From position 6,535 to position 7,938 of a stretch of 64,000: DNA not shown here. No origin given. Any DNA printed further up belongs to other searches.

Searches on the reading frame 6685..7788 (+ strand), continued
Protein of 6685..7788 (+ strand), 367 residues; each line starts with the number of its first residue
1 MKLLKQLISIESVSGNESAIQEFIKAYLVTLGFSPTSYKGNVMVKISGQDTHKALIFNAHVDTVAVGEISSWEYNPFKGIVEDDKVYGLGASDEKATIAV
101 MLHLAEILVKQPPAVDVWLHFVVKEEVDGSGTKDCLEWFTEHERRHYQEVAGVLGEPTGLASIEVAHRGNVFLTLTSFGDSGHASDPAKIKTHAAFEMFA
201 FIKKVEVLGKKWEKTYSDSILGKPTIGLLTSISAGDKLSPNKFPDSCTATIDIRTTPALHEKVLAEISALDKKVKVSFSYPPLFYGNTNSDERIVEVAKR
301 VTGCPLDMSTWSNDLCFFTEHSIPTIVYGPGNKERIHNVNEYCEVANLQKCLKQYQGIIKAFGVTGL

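Call 66: find_encoding_contigs(protein=P0005, flank=1500, max_places=2)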
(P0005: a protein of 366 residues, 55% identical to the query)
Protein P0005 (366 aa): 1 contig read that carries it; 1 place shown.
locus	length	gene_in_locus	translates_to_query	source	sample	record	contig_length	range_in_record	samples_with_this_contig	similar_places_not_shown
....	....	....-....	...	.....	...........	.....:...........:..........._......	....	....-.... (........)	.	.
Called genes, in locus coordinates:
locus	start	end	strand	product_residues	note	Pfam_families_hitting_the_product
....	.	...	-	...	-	?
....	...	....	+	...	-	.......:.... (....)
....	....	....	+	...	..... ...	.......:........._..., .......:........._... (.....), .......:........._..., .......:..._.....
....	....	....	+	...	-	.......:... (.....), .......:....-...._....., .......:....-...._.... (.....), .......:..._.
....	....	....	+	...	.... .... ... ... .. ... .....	?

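Call 67: find_encoding_contigs(protein=P0009, flank=1500, max_places=2)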
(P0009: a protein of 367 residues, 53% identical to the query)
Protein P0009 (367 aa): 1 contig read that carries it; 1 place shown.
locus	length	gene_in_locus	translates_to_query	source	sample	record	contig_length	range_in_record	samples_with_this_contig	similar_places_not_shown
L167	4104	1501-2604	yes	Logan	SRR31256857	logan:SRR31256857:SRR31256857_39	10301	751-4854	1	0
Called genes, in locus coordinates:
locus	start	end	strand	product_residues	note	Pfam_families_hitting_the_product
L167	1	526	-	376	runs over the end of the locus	PF05257:CHAP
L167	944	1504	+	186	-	PF00583:Acetyltransf_1 (weak)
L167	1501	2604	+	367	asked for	PF04389:Peptidase_M28, PF05343:Peptidase_M42 (faint), PF01546:Peptidase_M20, PF07687:M20_dimer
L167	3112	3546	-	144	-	PF07963:N_methyl (weak)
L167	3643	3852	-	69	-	-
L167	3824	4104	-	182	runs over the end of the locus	-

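Call 68: find_encoding_contigs(protein=P0010, flank=1500, max_places=2)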
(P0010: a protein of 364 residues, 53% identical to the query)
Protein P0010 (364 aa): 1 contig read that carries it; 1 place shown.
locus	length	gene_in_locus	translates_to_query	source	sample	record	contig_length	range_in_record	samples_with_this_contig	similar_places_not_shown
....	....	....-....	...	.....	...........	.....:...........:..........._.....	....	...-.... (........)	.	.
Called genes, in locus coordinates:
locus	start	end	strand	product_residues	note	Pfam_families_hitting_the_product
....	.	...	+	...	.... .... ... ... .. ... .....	-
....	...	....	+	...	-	-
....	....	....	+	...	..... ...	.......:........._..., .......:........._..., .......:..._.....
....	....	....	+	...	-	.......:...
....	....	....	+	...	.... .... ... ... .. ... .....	?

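Call 69: find_encoding_contigs(protein=P0019, flank=1500, max_places=2)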
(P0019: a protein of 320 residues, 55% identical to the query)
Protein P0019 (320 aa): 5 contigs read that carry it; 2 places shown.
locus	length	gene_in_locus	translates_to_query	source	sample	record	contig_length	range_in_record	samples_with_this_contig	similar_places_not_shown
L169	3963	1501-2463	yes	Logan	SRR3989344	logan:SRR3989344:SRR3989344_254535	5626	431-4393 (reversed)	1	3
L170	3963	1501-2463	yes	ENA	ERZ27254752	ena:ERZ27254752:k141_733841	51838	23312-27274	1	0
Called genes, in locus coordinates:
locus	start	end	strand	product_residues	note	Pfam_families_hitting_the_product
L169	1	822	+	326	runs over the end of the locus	-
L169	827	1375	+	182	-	PF00583:Acetyltransf_1, PF13508:Acetyltransf_7 (faint)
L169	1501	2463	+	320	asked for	PF04389:Peptidase_M28, PF01546:Peptidase_M20, PF07687:M20_dimer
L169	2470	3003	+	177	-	PF04199:Cyclase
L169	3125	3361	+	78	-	-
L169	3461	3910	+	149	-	-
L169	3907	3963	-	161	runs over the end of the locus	?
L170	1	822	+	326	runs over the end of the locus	-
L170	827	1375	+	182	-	PF00583:Acetyltransf_1, PF13508:Acetyltransf_7 (faint)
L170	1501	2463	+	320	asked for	PF04389:Peptidase_M28, PF01546:Peptidase_M20, PF07687:M20_dimer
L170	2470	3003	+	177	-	PF04199:Cyclase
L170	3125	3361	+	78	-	-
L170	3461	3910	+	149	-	-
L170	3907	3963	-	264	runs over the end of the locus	PF00687:Ribosomal_L1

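Call 71: find_encoding_contigs(protein=P0004, flank=1500, max_places=2)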
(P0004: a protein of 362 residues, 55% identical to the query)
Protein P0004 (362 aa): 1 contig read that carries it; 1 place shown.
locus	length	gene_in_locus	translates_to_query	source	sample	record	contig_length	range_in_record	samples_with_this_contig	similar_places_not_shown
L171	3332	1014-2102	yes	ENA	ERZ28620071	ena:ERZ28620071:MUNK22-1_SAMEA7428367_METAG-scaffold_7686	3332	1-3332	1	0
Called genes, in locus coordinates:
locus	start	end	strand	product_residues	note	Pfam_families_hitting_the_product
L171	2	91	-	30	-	?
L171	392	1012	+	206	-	PF00583:Acetyltransf_1 (weak)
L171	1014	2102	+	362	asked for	PF04389:Peptidase_M28, PF01546:Peptidase_M20, PF07687:M20_dimer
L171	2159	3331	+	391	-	?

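Call 72: find_encoding_contigs(protein=P0015, flank=1500, max_places=2)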
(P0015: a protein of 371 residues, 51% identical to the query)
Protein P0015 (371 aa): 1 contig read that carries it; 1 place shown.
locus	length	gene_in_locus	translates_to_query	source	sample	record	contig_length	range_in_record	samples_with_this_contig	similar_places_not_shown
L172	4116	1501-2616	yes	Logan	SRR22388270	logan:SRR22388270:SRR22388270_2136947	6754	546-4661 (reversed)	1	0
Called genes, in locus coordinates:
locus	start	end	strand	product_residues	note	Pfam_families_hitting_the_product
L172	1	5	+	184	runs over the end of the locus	-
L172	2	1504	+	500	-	PF00206:Lyase_1, PF14698:ASL_C2 (weak)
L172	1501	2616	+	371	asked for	PF04389:Peptidase_M28, PF05343:Peptidase_M42 (faint), PF01546:Peptidase_M20, PF07687:M20_dimer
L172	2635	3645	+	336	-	PF13489:Methyltransf_23 (weak), PF06325:PrmA (weak), PF13847:Methyltransf_31 (weak), PF08241:Methyltransf_11 (weak), PF13649:Methyltransf_25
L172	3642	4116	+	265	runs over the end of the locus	PF19420:DDAH_eukar, PF02274:ADI (faint)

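Call 73: find_encoding_contigs(protein=P0017, flank=1500, max_places=2)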
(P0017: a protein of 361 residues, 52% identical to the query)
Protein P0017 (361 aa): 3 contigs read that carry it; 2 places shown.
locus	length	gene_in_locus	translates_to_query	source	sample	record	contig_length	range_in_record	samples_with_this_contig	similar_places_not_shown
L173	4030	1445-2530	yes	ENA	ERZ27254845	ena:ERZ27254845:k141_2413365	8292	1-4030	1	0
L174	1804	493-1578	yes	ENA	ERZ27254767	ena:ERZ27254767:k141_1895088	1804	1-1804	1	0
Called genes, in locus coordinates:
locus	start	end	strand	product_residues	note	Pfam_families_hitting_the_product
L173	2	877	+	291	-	?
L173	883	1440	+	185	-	-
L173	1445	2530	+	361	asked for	PF04389:Peptidase_M28, PF01546:Peptidase_M20, PF07687:M20_dimer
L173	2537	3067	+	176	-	PF04199:Cyclase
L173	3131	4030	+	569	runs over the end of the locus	PF03485:Arg_tRNA_synt_N, PF00750:tRNA-synt_1d, PF05746:DALR_1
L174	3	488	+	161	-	?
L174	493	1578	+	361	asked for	PF04389:Peptidase_M28, PF01546:Peptidase_M20, PF07687:M20_dimer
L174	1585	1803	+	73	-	?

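Call 75: find_encoding_contigs(protein=P0015, flank=3700, max_places=1)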
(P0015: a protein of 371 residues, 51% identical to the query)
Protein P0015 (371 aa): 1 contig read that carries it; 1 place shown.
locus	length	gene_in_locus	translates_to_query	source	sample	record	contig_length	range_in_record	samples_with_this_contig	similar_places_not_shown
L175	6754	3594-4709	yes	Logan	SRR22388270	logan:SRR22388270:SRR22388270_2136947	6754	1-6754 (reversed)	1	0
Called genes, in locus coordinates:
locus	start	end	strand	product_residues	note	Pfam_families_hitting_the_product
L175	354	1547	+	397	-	PF00764:Arginosuc_synth, PF20979:Arginosuc_syn_C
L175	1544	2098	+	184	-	-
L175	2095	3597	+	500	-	PF00206:Lyase_1, PF14698:ASL_C2 (weak)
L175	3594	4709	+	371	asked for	PF04389:Peptidase_M28, PF05343:Peptidase_M42 (faint), PF01546:Peptidase_M20, PF07687:M20_dimer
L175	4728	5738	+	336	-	PF13489:Methyltransf_23 (weak), PF06325:PrmA (weak), PF13847:Methyltransf_31 (weak), PF08241:Methyltransf_11 (weak), PF13649:Methyltransf_25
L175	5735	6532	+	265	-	PF19420:DDAH_eukar, PF02274:ADI (faint)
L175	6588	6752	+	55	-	?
